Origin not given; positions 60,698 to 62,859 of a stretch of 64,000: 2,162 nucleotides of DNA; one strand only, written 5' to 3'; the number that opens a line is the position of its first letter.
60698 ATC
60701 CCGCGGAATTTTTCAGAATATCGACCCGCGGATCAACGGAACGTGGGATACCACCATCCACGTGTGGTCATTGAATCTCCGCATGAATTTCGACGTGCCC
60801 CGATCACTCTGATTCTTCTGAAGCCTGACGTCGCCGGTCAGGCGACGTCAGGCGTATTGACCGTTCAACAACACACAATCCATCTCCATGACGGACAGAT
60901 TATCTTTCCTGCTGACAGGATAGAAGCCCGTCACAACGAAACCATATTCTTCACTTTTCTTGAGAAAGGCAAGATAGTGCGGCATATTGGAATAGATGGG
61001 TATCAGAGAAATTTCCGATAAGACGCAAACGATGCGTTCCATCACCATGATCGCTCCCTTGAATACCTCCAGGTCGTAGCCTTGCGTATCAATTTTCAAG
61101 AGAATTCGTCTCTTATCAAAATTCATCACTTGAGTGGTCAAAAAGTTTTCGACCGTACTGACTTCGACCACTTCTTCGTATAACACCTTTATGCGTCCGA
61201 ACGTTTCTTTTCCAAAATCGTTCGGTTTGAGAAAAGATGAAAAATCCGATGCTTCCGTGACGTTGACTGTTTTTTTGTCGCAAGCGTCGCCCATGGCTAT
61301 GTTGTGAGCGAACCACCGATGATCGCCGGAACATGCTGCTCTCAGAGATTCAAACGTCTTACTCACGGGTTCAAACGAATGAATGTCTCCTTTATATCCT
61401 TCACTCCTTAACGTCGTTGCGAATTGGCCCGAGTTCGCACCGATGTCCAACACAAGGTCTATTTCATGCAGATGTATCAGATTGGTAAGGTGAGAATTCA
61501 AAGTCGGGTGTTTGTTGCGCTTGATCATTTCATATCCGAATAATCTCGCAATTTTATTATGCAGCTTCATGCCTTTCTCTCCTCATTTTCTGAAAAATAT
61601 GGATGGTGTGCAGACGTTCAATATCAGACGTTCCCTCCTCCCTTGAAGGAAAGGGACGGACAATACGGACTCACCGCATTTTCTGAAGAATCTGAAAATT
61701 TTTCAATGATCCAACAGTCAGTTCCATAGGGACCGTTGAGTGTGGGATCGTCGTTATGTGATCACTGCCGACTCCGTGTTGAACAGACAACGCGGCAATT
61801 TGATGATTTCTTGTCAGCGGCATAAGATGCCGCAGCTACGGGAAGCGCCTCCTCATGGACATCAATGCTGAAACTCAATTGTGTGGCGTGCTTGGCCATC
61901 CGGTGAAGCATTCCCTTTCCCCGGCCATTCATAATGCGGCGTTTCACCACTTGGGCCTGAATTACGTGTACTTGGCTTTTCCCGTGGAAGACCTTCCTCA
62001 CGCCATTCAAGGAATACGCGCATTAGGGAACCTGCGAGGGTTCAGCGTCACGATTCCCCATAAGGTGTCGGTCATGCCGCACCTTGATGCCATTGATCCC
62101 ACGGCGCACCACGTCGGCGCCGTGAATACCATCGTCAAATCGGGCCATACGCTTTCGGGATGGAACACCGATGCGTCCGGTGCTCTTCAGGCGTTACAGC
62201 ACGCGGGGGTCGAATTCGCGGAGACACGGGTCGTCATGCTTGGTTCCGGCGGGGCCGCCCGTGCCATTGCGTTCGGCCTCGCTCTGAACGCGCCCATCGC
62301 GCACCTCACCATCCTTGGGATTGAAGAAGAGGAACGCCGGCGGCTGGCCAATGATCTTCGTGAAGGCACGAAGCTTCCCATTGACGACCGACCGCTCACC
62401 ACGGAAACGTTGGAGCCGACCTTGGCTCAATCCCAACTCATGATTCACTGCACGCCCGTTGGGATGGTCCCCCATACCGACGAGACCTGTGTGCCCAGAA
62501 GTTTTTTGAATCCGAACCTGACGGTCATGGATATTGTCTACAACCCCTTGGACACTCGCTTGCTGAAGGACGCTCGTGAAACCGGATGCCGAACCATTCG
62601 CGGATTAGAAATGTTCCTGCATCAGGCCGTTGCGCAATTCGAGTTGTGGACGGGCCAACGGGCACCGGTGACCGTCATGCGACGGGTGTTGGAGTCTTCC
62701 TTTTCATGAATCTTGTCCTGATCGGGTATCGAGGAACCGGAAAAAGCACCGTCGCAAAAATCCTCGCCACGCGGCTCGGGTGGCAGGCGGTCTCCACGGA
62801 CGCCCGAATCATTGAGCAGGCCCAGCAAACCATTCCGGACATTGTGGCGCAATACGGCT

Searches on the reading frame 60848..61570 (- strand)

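Call 18: search_protein_families(library=pfam, proteins=[window:60848-61570:-], max_evalue=0.001)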
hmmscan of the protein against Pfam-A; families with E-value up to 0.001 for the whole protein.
window:60848-61570:- (240 aa): 1 family
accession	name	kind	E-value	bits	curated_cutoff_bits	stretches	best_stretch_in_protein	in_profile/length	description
PF05050.19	Methyltransf_21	-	6.7e-14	52.8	22.7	1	42-212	1-172/173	Methyltransferase FkbM domain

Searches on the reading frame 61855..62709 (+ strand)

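Call 18: search_protein_families(library=pfam, proteins=[window:61855-62709:+], max_evalue=0.001)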
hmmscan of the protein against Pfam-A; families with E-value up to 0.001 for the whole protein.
window:61855-62709:+ (284 aa): 2 families
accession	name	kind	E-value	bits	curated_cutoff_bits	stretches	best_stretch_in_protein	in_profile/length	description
PF08501.16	Shikimate_dh_N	-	4.8e-29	100.9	27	1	12-93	1-83/83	Shikimate dehydrogenase substrate binding domain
PF18317.6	SDH_C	-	2e-15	56.7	25.8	1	250-280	1-31/31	Shikimate 5'-dehydrogenase C-terminal domain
